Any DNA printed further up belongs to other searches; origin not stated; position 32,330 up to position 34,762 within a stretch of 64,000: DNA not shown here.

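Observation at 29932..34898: IME cargo operon: XRE regulator, enlarged Dam methylase, PD-ExK nuclease-like protein, PHP::ABC-ATPase fusion and small acidic protein, a candidate composite or novel anti-phage system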

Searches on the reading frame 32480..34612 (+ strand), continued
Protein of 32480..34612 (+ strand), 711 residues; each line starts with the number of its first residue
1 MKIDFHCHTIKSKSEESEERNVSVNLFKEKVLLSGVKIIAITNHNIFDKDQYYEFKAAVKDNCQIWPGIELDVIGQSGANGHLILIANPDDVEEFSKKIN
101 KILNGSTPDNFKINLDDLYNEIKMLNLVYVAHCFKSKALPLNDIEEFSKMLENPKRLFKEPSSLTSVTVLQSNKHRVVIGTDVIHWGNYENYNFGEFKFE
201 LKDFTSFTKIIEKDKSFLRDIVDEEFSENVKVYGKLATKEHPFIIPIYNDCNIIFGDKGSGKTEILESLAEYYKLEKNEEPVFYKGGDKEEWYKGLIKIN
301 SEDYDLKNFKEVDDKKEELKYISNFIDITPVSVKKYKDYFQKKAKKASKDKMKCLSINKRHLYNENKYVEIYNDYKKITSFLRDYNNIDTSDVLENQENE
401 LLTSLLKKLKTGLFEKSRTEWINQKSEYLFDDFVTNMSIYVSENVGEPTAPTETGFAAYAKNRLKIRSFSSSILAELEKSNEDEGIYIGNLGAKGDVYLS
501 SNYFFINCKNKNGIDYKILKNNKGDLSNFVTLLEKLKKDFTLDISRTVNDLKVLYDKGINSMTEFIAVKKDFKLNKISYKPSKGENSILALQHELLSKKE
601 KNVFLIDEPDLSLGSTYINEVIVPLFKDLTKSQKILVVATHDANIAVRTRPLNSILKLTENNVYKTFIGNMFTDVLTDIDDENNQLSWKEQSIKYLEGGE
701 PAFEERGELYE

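Call 45: search_dna_similar(query=window:32480-34612:+, collection=plasmids, mode=protein, max_evalue=1e-10, max_rows=25)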
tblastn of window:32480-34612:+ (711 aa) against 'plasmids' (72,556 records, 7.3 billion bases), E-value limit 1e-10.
Records with a match: 14; places in all: 14; records where one place covers at least 80% of the query: 7.
Best place of each record, by identity: <60% 14.
By first word of the organism name: Staphylococcus 11; Clostridium 1; Photobacterium 1; Enterococcus 1.
By predicted mobility (MOB-suite, as given by PLSDB): mobilizable 10; non-mobilizable 3; conjugative 1.
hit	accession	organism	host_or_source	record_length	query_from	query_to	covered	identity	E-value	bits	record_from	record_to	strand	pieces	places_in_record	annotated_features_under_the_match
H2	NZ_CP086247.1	Clostridium sp. CF011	single colony,bovine feces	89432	1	711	100%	34.0%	2e-96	334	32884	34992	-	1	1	histidinol phosphatase | hypothetical protein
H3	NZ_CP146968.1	Photobacterium damselae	Penaeus japonicus,shrimp farm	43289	1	710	100%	33.4%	3e-89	313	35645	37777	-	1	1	AAA family ATPase | hypothetical protein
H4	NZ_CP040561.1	Staphylococcus aureus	Homo sapiens,nasal swab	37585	1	710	81%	29.8%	2e-21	204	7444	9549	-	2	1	hypothetical protein (x2)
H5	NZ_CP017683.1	Staphylococcus aureus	environmental,bakery environment ...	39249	1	710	81%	29.8%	2e-21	204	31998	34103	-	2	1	hypothetical protein (x2)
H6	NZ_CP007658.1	Staphylococcus aureus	Homo sapiens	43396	1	710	81%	29.8%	2e-21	204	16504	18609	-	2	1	hypothetical protein (x2)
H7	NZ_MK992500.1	Staphylococcus aureus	-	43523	1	710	81%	29.8%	2e-21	204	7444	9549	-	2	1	hypothetical protein (x2)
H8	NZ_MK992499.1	Staphylococcus aureus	-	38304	1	710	81%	29.6%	2e-21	202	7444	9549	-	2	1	hypothetical protein (x2)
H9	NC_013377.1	Staphylococcus epidermidis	-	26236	431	710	39%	28.5%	9e-18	96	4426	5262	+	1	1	hypothetical protein (x2)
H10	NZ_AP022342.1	Enterococcus faecium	Homo sapiens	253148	566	710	20%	32.2%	2e-14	85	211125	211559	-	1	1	hypothetical protein (x2)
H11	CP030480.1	Staphylococcus aureus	Homo sapiens,nares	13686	578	710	19%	33.1%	2e-13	82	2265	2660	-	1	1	hypothetical protein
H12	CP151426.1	Staphylococcus aureus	Homo sapiens,blood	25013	578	710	19%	33.1%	2e-13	82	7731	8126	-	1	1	hypothetical protein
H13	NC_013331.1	Staphylococcus aureus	-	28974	578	710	19%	33.1%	2e-13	82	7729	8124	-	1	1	hypothetical protein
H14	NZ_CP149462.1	Staphylococcus aureus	Homo sapiens,blood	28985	578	710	19%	33.1%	2e-13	82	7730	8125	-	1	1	hypothetical protein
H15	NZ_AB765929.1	Staphylococcus aureus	-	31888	578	710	19%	33.1%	2e-13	82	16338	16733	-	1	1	hypothetical protein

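Call 47: get_annotated_region(hit=H2, flank=6000)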
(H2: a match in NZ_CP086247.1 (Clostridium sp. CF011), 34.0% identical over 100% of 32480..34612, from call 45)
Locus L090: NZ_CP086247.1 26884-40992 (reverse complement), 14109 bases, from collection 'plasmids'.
description: Clostridium sp. CF011 plasmid pCF011-89, complete sequence
organism: Clostridium sp. CF011 (NCBI taxid 2843318)
taxonomy: Bacteria; Bacillota; Clostridia; Eubacteriales; Clostridiaceae; Clostridium; Clostridium sp. CF011
host: -; source: single colony,bovine feces; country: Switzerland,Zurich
typing (MOB-suite, as given by PLSDB): non-mobilizable
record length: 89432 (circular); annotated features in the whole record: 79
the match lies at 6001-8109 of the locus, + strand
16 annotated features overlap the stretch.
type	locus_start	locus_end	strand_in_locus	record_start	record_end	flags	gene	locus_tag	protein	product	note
CDS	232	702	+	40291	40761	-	-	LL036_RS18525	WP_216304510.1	biotin/lipoyl-containing protein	-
CDS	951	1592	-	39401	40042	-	-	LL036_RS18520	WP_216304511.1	group II intron maturase-specific domain-containing protein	-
CDS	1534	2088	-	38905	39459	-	-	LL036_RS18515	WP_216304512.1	reverse transcriptase domain-containing protein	-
CDS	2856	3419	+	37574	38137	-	-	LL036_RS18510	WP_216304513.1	tyrosine-type recombinase/integrase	GO:0015074 - DNA integration [Evidence IEA]; GO:0006310 - DNA recombination [Evidence IEA]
CDS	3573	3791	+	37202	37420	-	-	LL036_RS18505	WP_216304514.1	hypothetical protein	-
CDS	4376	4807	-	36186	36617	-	-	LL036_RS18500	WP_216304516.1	HTH domain-containing protein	-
CDS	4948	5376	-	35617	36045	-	-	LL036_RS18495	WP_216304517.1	tyrosine-type recombinase/integrase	GO:0015074 - DNA integration [Evidence IEA]; GO:0006310 - DNA recombination [Evidence IEA]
CDS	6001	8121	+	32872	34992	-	-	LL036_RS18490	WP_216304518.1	histidinol phosphatase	-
CDS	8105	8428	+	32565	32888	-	-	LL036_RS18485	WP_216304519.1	hypothetical protein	-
CDS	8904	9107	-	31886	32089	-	-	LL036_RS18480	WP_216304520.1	hypothetical protein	-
CDS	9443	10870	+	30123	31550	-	-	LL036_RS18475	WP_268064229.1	aldehyde dehydrogenase family protein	-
CDS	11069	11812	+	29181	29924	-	-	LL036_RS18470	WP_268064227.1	acetoacetate decarboxylase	-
CDS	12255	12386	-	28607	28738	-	-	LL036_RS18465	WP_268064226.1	hypothetical protein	-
CDS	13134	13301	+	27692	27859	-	-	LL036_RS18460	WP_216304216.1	hypothetical protein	-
CDS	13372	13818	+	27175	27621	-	-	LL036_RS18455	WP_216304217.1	pyridoxamine 5'-phosphate oxidase family protein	-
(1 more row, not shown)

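Call 48: get_annotated_region(hit=H3, flank=6000)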
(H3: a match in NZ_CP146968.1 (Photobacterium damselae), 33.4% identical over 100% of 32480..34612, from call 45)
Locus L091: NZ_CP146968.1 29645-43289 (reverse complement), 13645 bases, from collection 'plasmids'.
description: Photobacterium damselae subsp. damselae strain WMD-P1 plasmid pWMD-P1-1, complete sequence
organism: Photobacterium damselae (NCBI taxid 85581)
taxonomy: Bacteria; Pseudomonadota; Gammaproteobacteria; Vibrionales; Vibrionaceae; Photobacterium; Photobacterium damselae
host: -; source: Penaeus japonicus,shrimp farm; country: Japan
typing (MOB-suite, as given by PLSDB): non-mobilizable
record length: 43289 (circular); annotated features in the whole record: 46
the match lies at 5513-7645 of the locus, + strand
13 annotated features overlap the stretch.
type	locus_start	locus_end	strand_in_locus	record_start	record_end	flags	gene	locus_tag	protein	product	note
CDS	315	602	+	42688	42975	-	-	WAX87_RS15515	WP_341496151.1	hypothetical protein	-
CDS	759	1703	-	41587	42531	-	-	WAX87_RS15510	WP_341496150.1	hypothetical protein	-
CDS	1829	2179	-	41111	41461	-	-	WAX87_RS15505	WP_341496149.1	hypothetical protein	-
CDS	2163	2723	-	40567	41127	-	-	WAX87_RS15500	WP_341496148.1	ParA family protein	-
CDS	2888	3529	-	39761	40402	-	-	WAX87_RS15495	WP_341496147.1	cysteine peptidase family C39 domain-containing protein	GO:0006508 - proteolysis [Evidence IEA]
CDS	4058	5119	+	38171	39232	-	-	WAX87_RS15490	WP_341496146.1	hypothetical protein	-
CDS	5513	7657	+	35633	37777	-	-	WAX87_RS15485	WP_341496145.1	AAA family ATPase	-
CDS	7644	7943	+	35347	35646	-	-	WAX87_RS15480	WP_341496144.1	hypothetical protein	-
CDS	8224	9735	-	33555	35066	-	-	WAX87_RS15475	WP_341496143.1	Eco57I restriction-modification methylase domain-containing protein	GO:0006304 - DNA modification [Evidence IEA]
CDS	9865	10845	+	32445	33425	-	-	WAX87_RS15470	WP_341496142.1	BsuBI/PstI family type II restriction endonuclease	GO:0009307 - DNA restriction-modification system [Evidence IEA]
CDS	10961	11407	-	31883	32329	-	-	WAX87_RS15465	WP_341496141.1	hypothetical protein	-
CDS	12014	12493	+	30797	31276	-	-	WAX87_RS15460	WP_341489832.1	hypothetical protein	-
CDS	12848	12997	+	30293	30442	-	-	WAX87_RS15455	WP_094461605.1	Hok/Gef family protein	-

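Call 50: fold_search(model_id=the predicted structure, library=pdb)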
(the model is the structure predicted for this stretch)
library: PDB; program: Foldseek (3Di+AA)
matches with E <= 10: 815; with E <= 0.001: 25
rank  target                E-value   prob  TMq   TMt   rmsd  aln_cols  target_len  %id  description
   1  4gx9_C                1.2e-05  1.00  0.21  0.44   9.9       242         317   14  Crystal structure of a DNA polymerase III alpha-epsilon chimera (released 2013-04-03)
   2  8rok_C                2.9e-05  1.00  0.19  0.33  26.7       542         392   11  Human cohesin SMC3-HD(EQ)/RAD21-N complex - ATP-Mg-bound conformation - Form 1 (released 2024-09-11)
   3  8as8_A                3.1e-05  0.97  0.14  0.16  28.1       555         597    8  E. coli Wadjet JetABC monomer (released 2022-12-14)
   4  4gx9_B                3.9e-05  1.00  0.21  0.44   3.9       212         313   15  Crystal structure of a DNA polymerase III alpha-epsilon chimera (released 2013-04-03)
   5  7ug9                  8.3e-05  1.00  0.21  0.63   4.8       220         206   15  Crystal structure of RNase AM PHP domain (released 2022-08-31)
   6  2hnh                  9.8e-05  1.00  0.21  0.16   4.0       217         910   16  Crystal structure of the catalytic alpha subunit of E. coli replicative DNA polymerase III (released 2006-09-19)
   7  5fkw_A                9.8e-05  1.00  0.21  0.16   4.1       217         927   16  cryo-EM structure of the E. coli replicative DNA polymerase complex bound to DNA (DNA polymerase III alpha, beta, epsi (released 2015-11-25)
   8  8roi_A                1.4e-04  1.00  0.19  0.32  26.1       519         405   11  Human cohesin SMC3-HD(EQ)/RAD21-N complex - ADP-bound conformation (released 2024-09-11)
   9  8roh_A                1.6e-04  1.00  0.19  0.31  27.0       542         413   10  Human cohesin SMC3-HD(EQ)/RAD21-N complex - Apo conformation (released 2024-09-11)
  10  4gx8_B                1.7e-04  1.00  0.21  0.45   4.0       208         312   16  Crystal structure of a DNA polymerase III alpha-epsilon chimera (released 2013-04-03)
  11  5fkv_A                2.5e-04  1.00  0.20  0.13   4.1       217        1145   15  cryo-EM structure of the E. coli replicative DNA polymerase complex bound to DNA (DNA polymerase III alpha, beta, epsi (released 2015-11-25)
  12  4jom                  3.3e-04  1.00  0.20  0.16   4.4       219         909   17  Structure of E. coli Pol III 3mPHP mutant (released 2013-05-29)
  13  9qxx_A                3.3e-04  0.82  0.13  0.13  38.5       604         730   10  JetABC DNA loaded state dimer (released 2025-10-01)
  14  4gx8_A                3.7e-04  1.00  0.21  0.46   4.3       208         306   16  Crystal structure of a DNA polymerase III alpha-epsilon chimera (released 2013-04-03)
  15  2hqa                  3.9e-04  1.00  0.21  0.17   3.9       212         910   16  Crystal structure of the catalytic alpha subunit of E. Coli replicative DNA polymerase III (released 2006-09-19)
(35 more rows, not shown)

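Call 58: search_protein_families(library=padloc, alignment_id=A1, max_evalue=0.001)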
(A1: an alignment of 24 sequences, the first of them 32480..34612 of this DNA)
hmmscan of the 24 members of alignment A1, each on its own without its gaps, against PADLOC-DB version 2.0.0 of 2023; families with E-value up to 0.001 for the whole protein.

A. member 1, window:32480-34612:+ (711 aa): 9 families
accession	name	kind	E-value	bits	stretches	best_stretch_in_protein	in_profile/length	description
PDLC04680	PDC-M49A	-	8.3e-35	118.5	2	2-151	3-144/674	-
PDLC04678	PDC-M49A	-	6.8e-27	92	2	2-141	4-136/681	-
PDLC02335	AbiLi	-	2.3e-09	34.8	1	199-645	53-240/326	AbiLi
PDLC04679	PDC-M49A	-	1.6e-08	31.7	1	582-711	410-537/541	-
PDLC04164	AriA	-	1.7e-08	32.3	1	247-381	25-134/253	-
PDLC04242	PDC-M01A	-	1.3e-05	21.7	1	578-659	401-482/566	-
PDLC04140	mad8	-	0.00011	19.8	1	253-644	31-235/314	mads_8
PDLC00304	PtuA1|PtuA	-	0.00016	19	0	250-360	40-142/444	AAA ATPase domain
PDLC04177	HEC-01A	-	0.00016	18.8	0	250-351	27-126/393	-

B. families by the number of members that match (of 24 scanned): 54 families (the first 25 are shown)
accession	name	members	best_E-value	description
PDLC04680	PDC-M49A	24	6.6e-37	-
PDLC04678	PDC-M49A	24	6.8e-27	-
PDLC04164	AriA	22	8.6e-11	-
PDLC04140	mad8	22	2.2e-08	mads_8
PDLC04242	PDC-M01A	22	2.3e-08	-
PDLC00303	PtuA1|PtuA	19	2.1e-11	AAA ATPase domain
PDLC02335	AbiLi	15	1.2e-12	AbiLi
PDLC04177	HEC-01A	11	1.1e-08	-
PDLC02980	AriA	10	5.5e-10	-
PDLC04175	HEC-01A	10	6.8e-08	-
PDLC04213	HEC-02A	9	2.3e-10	-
PDLC04679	PDC-M49A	9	3.3e-10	-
PDLC00305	PtuA1|PtuA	8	6.4e-08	AAA ATPase domain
PDLC04135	mad3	8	7.6e-07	mads_3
PDLC04180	HEC-01A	8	4.8e-05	-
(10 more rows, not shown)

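Call 59: get_annotated_region(hit=H6, flank=4000)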
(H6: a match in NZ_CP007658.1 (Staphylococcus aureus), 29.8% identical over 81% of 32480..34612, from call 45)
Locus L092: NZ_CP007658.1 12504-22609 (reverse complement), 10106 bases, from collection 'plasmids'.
description: Staphylococcus aureus strain V2200 plasmid pV2200, complete sequence
organism: Staphylococcus aureus (NCBI taxid 1280)
taxonomy: Bacteria; Bacillota; Bacilli; Bacillales; Staphylococcaceae; Staphylococcus; Staphylococcus aureus
host: -; source: Homo sapiens; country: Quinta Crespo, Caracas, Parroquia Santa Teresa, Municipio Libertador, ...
typing (MOB-suite, as given by PLSDB): mobilizable; replicon rep_cluster_1017,rep_cluster_1017,rep_cluster_1118,rep_cluster_1118,rep_cluster_1215; relaxase MOBV
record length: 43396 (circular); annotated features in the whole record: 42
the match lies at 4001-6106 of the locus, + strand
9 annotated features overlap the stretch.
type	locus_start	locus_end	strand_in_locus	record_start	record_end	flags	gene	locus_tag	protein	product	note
predicted_resistance_gene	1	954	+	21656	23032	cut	tet(K)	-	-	tetracycline efflux MFS transporter Tet(K)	predicted by amrfinderplus; class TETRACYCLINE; identity 100.0%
CDS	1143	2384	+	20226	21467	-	mobV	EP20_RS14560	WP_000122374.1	MobV family relaxase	GO:0006310 - DNA recombination [Evidence IEA]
CDS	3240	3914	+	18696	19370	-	-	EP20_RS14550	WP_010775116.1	IS6-like element IS257 family transposase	GO:0006313 - DNA transposition [Evidence IEA]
CDS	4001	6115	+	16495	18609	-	-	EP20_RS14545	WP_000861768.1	hypothetical protein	-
CDS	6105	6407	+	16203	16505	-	-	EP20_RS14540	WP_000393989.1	hypothetical protein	-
CDS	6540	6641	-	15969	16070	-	-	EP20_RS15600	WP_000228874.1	type I toxin-antitoxin system Fst family toxin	-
CDS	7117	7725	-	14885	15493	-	-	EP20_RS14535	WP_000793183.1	hypothetical protein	-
CDS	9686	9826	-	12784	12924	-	-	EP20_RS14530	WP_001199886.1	hypothetical protein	-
CDS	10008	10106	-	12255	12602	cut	-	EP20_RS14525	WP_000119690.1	metalloregulator ArsR/SmtB family transcription factor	GO:0006355 - regulation of DNA-templated transcription [Evidence IEA]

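Call 60: search_protein_families(library=padloc, proteins=[L092:4001-6112:+, L092:6105-6404:+, L090:6001-8118:+, L090:8105-8425:+, L091:5513-7654:+, L091:7644-7940:+], max_evalue=0.01)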
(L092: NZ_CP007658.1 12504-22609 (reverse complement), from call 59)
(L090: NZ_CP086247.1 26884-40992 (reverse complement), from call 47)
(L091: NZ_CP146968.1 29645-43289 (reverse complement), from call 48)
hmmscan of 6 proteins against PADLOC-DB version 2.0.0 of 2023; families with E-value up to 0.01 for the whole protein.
L092:4001-6112:+ (704 aa): 1 family
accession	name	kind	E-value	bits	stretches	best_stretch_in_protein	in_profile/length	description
PDLC04140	mad8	-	1.3e-05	22.8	1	247-635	31-234/314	mads_8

L092:6105-6404:+ (100 aa): 1 family
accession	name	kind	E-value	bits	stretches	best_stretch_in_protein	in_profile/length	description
PDLC01343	Cas8b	-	0.0002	18.5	1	37-84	477-517/535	CAS-I-B; effector_LS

L090:6001-8118:+ (706 aa): 6 families
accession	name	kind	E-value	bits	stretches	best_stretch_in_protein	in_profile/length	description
PDLC04680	PDC-M49A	-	2.5e-37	126.8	1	3-703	4-670/674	-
PDLC04678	PDC-M49A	-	1.8e-21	74.1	1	3-704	5-678/681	-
PDLC04213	HEC-02A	-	1.1e-07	29.7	2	238-284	16-52/337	-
PDLC04175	HEC-01A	-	1.6e-07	28.7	2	583-636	258-310/363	-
PDLC04164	AriA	-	4.3e-06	24.5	1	234-281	17-65/253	-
PDLC04146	HEC-02B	-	8.7e-05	19.7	0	239-268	16-45/344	-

L090:8105-8425:+ (107 aa): 0 families

L091:5513-7654:+ (714 aa): 15 families
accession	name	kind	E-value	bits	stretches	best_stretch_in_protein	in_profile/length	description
PDLC04680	PDC-M49A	-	1.8e-36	124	1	2-711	3-669/674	-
PDLC04678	PDC-M49A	-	1.7e-23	80.8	1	2-712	4-677/681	-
PDLC04679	PDC-M49A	-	2.6e-08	31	1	583-712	408-537/541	-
PDLC04213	HEC-02A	-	5.9e-08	30.6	1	237-345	11-117/337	-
PDLC04164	AriA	-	1.7e-07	29.1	1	234-373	11-137/253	-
PDLC04242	PDC-M01A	-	8.5e-07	25.5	1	584-652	404-474/566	-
PDLC04140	mad8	-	1.2e-06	26.3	1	252-407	30-101/314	mads_8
PDLC00305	PtuA1|PtuA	-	7.3e-06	23.5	1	242-353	16-123/392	AAA ATPase domain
PDLC02914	ATPase-Toprim_I-B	-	3e-05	21.4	1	249-665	25-265/443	-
PDLC00271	PtuA1|PtuA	-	8.2e-05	20.3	1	231-394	5-152/421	AAA ATPase domain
PDLC04235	PDC-M01A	-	0.0002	18.4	1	233-416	170-353/510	-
PDLC04609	PDC-M38A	-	0.00031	18.1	1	232-280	5-53/371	-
PDLC00279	PtuA1|PtuA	-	0.00048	17.4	1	236-309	13-82/416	AAA ATPase domain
PDLC04214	HEC-02A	-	0.0005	17.4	1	232-269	5-42/338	-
PDLC00299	PtuA1|PtuA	-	0.0077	13.2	0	230-445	56-290/535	AAA ATPase domain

L091:7644-7940:+ (99 aa): 0 families

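Call 74: search_protein_families(library=padloc, alignment_id=A5, max_evalue=1e-8)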
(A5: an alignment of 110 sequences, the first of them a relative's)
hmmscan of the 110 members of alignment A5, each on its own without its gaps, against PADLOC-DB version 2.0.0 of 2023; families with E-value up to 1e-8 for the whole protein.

A. member 1, L001:6989-7888:+ (300 aa): 0 families

B. families by the number of members that match (of 110 scanned): 264 families (the first 25 are shown)
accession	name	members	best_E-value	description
PDLC03279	MTase_II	5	3.6e-58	Type II methyltransferase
PDLC03299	MTase_II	4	2.6e-128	Type II methyltransferase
PDLC03371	MTase_II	4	3.9e-72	Type II methyltransferase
PDLC03320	MTase_II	4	1.4e-46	Type II methyltransferase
PDLC03216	MTase_II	4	1.5e-44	Type II methyltransferase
PDLC03738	oMTase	4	1.2e-40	orphan methyltransferase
PDLC03265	MTase_II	4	1e-39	Type II methyltransferase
PDLC03353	MTase_II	4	1.6e-37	Type II methyltransferase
PDLC03230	MTase_II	4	4.1e-37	Type II methyltransferase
PDLC03387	MTase_II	4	4.2e-35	Type II methyltransferase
PDLC03339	MTase_II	4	2.3e-31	Type II methyltransferase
PDLC03228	MTase_II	4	1.3e-26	Type II methyltransferase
PDLC03251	MTase_II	4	9.7e-26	Type II methyltransferase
PDLC03350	MTase_II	4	1.9e-24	Type II methyltransferase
PDLC03246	MTase_II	4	1.2e-20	Type II methyltransferase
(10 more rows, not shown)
